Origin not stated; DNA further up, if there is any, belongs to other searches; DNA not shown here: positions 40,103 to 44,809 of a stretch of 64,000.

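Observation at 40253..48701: Complete type V-B CRISPR-Cas locus (cas12b, cas4-cas1 fusion, cas2, 24-repeat array) immediately downstream of the methylation-associated defence operon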

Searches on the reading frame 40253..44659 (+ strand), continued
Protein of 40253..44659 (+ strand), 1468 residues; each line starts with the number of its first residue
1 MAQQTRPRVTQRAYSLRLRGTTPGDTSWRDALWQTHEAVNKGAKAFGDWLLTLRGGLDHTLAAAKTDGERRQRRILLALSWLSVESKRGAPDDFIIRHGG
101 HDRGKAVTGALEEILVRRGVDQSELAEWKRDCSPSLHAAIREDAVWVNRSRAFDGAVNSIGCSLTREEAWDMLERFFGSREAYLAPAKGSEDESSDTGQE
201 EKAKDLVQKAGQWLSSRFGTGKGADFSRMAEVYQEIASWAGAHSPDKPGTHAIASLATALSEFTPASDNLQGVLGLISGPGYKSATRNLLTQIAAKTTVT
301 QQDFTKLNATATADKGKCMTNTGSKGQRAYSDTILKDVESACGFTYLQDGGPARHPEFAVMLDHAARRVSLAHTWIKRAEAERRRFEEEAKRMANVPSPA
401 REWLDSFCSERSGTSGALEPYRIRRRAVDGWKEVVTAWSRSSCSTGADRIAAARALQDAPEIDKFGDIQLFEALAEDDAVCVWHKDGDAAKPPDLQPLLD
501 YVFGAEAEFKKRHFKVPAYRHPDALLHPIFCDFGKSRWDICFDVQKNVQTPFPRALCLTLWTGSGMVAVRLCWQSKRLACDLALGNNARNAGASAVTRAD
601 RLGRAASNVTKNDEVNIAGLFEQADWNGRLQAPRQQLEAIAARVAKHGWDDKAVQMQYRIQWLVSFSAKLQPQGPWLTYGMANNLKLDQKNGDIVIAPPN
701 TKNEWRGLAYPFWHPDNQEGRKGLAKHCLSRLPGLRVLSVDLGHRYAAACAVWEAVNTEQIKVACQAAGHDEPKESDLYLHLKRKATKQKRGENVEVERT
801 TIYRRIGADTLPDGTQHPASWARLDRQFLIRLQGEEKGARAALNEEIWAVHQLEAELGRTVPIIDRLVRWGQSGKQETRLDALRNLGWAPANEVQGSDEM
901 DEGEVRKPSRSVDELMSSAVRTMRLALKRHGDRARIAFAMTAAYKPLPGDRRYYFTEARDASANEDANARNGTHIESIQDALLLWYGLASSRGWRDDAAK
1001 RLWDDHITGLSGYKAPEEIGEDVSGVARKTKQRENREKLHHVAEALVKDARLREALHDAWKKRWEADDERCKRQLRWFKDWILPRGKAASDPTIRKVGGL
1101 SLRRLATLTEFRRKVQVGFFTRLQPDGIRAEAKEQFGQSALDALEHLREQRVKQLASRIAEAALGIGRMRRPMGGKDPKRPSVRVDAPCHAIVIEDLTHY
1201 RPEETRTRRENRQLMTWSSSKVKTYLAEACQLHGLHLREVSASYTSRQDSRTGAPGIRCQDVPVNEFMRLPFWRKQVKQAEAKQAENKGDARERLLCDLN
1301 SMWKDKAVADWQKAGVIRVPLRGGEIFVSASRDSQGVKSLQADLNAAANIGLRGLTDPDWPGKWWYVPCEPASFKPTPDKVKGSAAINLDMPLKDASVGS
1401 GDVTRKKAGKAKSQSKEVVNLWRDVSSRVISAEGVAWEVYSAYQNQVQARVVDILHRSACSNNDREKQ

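Call 19: find_related_loci(query=window:40253-44659:+, collection=genome_contigs, flank=10000)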
Query window:40253-44659:+ (1468 aa) in genome_contigs; peptide patterns used: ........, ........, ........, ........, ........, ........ (x = any residue, [..] = any of these).
61 stretches matched a pattern; 23 encode a relative of the query (tblastn E <= 1e-3); 21 distinct loci.
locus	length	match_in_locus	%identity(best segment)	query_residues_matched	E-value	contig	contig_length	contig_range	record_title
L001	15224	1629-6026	71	1-1457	0e+0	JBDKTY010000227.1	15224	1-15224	MAG: Syntrophobacter sp. isolate 7_bin.95 c_000001236706, whole genome shotgun sequence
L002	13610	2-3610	81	253-1468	0e+0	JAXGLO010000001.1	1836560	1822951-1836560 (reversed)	MAG: Thermoleophilia bacterium isolate AnMBR.bin210 bin210_1, whole genome shotgun sequence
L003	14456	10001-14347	68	1-1468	0e+0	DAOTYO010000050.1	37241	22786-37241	MAG TPA_asm: Dehalococcoidia bacterium isolate H25_356 k127_507873, whole genome shotgun sequence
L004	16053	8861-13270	67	1-1456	0e+0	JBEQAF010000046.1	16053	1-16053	MAG: bacterium isolate 03V1_S199.semibin_refined.073 NODE_2200_length_16126_cov_1.565160, whole genome shotgun sequence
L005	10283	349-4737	66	1-1468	0e+0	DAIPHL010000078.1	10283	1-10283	MAG TPA_asm: Synergistaceae bacterium isolate CTOTU1082 NODE_299_length_10283_cov_13.355201, whole genome shotgun sequen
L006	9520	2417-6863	66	1-1452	0e+0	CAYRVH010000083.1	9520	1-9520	MAG TPA_asm: uncultured Syntrophaceae bacterium isolate binchicken_co135_214 genome assembly, contig: NODE_9011_length_9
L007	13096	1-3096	75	418-1455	0e+0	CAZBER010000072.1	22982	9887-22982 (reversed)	MAG TPA_asm: uncultured Desulfovibrionaceae bacterium isolate SRP239243_co2_311 genome assembly, contig: NODE_3495_lengt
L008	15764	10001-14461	55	10-1455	0e+0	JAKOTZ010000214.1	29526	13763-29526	MAG: Candidatus Hydrogenedentota bacterium isolate CAAI_maxbin.090 k201_671143, whole genome shotgun sequence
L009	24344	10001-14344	62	9-1468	0e+0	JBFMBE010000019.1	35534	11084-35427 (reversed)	MAG: Thermodesulfobacteriota bacterium isolate MAG156 MAG156_19, whole genome shotgun sequence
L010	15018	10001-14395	71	1-1462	0e+0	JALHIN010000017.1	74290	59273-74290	MAG: Synergistetes bacterium isolate 5-aug_S3_046 scaffold_374, whole genome shotgun sequence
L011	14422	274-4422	47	8-1459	0e+0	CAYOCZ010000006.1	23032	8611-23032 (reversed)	MAG TPA_asm: uncultured bacterium isolate binchicken_co332_72 genome assembly, contig: NODE_314_length_23032_cov_10.0805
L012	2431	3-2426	61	594-1427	0e+0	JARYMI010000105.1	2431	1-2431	MAG: Clostridiales bacterium isolate A05DMB-I-28 NODE_105_length_2431_cov_3.517842, whole genome shotgun sequence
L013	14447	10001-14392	47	1-1455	0e+0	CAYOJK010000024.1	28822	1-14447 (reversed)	MAG TPA_asm: uncultured bacterium isolate binchicken_co39_363 genome assembly, contig: NODE_3909_length_28822_cov_516.19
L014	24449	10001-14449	53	1-1468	0e+0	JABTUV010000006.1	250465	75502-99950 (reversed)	MAG: bacterium isolate H5_UNCL2 seq006, whole genome shotgun sequence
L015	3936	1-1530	84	959-1468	0e+0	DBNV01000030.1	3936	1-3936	MAG TPA_asm: Desulfonatronaceae bacterium UBA663 UBA663_contig_584, whole genome shotgun sequence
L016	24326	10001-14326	47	4-1455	0e+0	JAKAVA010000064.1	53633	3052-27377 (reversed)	MAG: Planctomycetota bacterium isolate YP3.bin66 NODE_758_length_53633_cov_5.10879, whole genome shotgun sequence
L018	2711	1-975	66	1143-1468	9e-133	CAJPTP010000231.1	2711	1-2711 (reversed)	MAG: uncultured Francisella sp. isolate SRR9217479-mag-bin.8 genome assembly, contig: SRR9217479-mag-bin.8_3896, whole g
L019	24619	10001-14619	43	9-1455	5e-86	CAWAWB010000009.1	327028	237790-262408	MAG: uncultured Phycisphaerales bacterium isolate MFD04492.bin.2.132 genome assembly, contig: contig_42311, whole genome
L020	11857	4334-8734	58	10-1455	0e+0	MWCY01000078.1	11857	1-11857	MAG: Candidatus Hydrogenedentes bacterium ADurb.Bin170 BWY07_contig000078, whole genome shotgun sequence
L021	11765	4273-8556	54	1-1465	0e+0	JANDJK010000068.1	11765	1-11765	MAG: Nitrospira sp. isolate QZM_B4_2_Bin429 NODE_69_length_11765_cov_2.037807, whole genome shotgun sequence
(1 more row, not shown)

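Call 32: list_cluster_members(proteins=[window:40253-44659:+, window:44690-46408:+, window:37163-40000:+, window:23119-24948:+])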
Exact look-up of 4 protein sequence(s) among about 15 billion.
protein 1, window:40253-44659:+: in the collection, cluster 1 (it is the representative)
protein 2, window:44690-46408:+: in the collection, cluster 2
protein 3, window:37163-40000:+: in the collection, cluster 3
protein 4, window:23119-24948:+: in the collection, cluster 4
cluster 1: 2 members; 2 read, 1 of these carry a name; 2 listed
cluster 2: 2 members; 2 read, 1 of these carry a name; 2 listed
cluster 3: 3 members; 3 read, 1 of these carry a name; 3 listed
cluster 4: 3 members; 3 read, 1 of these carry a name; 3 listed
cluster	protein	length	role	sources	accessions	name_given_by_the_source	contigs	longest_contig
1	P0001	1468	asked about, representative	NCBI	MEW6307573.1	MAG: type V CRISPR-associated protein Cas12b [Bacillota bacterium]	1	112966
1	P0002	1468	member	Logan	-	-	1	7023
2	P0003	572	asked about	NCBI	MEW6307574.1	MAG: CRISPR-associated endonuclease Cas1 [Bacillota bacterium]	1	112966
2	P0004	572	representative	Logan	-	-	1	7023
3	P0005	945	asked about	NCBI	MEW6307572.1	MAG: DUF499 domain-containing protein [Bacillota bacterium]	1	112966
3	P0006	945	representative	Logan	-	-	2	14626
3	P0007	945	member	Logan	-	-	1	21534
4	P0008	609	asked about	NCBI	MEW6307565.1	MAG: DNA primase [Bacillota bacterium]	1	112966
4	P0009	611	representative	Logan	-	-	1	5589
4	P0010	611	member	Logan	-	-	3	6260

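Call 34: search_protein_families(library=pfam, proteins=[L003:3665-8125:-, L003:8366-9655:-, L008:8102-9613:-, L009:8039-9613:-, L010:6778-7869:+, L013:6156-7667:+, L014:8256-9281:-, L016:6946-9174:+, L019:7592-9625:-, L021:2-1330:+], max_evalue=0.00001)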
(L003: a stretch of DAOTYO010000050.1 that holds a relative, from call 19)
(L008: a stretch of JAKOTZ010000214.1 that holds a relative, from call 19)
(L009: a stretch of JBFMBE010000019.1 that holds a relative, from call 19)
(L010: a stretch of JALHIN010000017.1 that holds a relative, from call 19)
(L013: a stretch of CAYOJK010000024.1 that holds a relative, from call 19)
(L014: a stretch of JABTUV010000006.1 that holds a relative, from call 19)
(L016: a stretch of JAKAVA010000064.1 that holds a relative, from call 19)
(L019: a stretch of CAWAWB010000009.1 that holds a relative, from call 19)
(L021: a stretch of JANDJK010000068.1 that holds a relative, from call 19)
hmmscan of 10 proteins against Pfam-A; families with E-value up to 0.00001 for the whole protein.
L003:3665-8125:- (1486 aa): 0 families

L003:8366-9655:- (429 aa): 2 families
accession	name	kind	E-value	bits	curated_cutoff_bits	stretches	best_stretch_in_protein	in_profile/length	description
PF21694.2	DNA_pol3_delta_C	-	4.1e-26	91.8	27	1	306-425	1-119/121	DNA polymerase III delta subunit, C-terminal domain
PF06144.19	DNA_pol3_delta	-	1.5e-08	35.1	21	1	96-161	1-66/124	DNA polymerase III, delta subunit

L008:8102-9613:- (503 aa): 0 families

L009:8039-9613:- (524 aa): 3 families
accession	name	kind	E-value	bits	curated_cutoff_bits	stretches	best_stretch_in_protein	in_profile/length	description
PF07685.20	GATase_3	-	2.9e-57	193.9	27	1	285-469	2-192/196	CobB/CobQ-like glutamine amidotransferase domain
PF01656.29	CbiA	-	3e-21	76.1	25.4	1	34-260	1-116/125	CobQ/CobB/MinD/ParA nucleotide binding domain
PF13500.12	AAA_26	-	1.1e-15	58.4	27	1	35-256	4-191/198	AAA domain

L010:6778-7869:+ (363 aa): 2 families
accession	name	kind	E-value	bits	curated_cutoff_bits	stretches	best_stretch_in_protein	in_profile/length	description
PF05838.17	Glyco_hydro_108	-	4.9e-22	78.7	21.2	1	182-266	2-85/85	Glycosyl hydrolase 108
PF09374.15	PG_binding_3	-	3.2e-08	34.1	24.6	1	270-353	2-75/76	Predicted Peptidoglycan domain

L013:6156-7667:+ (503 aa): 1 family
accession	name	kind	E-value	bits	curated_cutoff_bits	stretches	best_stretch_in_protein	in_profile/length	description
PF13091.12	PLDc_2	-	2.1e-32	112.2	27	2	246-362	8-127/132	PLD-like domain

L014:8256-9281:- (341 aa): 1 family
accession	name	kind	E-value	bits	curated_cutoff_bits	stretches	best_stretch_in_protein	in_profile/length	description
PF00589.27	Phage_integrase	-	1.5e-08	35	27.1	1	142-271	34-165/172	Phage integrase family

L016:6946-9174:+ (742 aa): 0 families

L019:7592-9625:- (677 aa): 1 family
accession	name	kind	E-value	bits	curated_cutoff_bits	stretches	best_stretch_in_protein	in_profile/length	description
PF02113.21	Peptidase_S13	-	5.5e-67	226.9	22.8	1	247-647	23-423/444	D-Ala-D-Ala carboxypeptidase 3 (S13) family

L021:2-1330:+ (442 aa): 0 families

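Call 35: search_protein_families(library=padloc, proteins=[L003:3665-8125:-, L003:8366-9655:-, L008:8102-9613:-, L009:8039-9613:-, L009:2480-5248:-, L013:6156-7667:+, L020:2694-3833:+, L016:6946-9174:+, L019:7592-9625:-, L021:2-1330:+], max_evalue=0.00001)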
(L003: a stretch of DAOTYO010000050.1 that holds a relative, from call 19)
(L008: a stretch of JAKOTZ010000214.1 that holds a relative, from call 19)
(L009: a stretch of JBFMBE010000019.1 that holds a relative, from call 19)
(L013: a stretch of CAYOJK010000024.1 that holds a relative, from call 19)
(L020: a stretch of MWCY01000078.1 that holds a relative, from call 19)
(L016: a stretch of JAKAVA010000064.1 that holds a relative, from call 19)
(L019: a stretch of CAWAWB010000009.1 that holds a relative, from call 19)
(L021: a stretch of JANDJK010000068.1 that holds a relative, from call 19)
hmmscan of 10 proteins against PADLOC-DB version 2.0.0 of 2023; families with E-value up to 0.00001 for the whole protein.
L003:3665-8125:- (1486 aa): 0 families

L003:8366-9655:- (429 aa): 0 families

L008:8102-9613:- (503 aa): 0 families

L009:8039-9613:- (524 aa): 0 families

L009:2480-5248:- (922 aa): 0 families

L013:6156-7667:+ (503 aa): 8 families
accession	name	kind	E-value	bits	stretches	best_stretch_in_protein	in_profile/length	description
PDLC02611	DrmC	-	4.2e-12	44.5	1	261-363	24-126/138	DrmC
PDLC02614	DrmC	-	1.9e-10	38.8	1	246-359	33-143/153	DrmC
PDLC02616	DrmC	-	2.5e-10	38.3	0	264-363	112-212/224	DrmC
PDLC02606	DrmC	-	6.8e-10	37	1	238-360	39-167/182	DrmC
PDLC02585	DrmC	-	6.2e-08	30.5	1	239-368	111-245/253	DrmC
PDLC02597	DrmC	-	2.8e-07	28.7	1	245-362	107-231/242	DrmC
PDLC02588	DrmC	-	6.4e-06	24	0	240-361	111-238/256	DrmC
PDLC02592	DrmC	-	9.6e-06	23.5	0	314-353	173-212/234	DrmC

L020:2694-3833:+ (379 aa): 0 families

L016:6946-9174:+ (742 aa): 0 families

L019:7592-9625:- (677 aa): 0 families

L021:2-1330:+ (442 aa): 1 family
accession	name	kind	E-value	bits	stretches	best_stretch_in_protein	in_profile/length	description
PDLC00659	HmaA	-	6.7e-27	91.7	1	8-392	628-1023/1176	SNF2 helicase / DEAD-box helicase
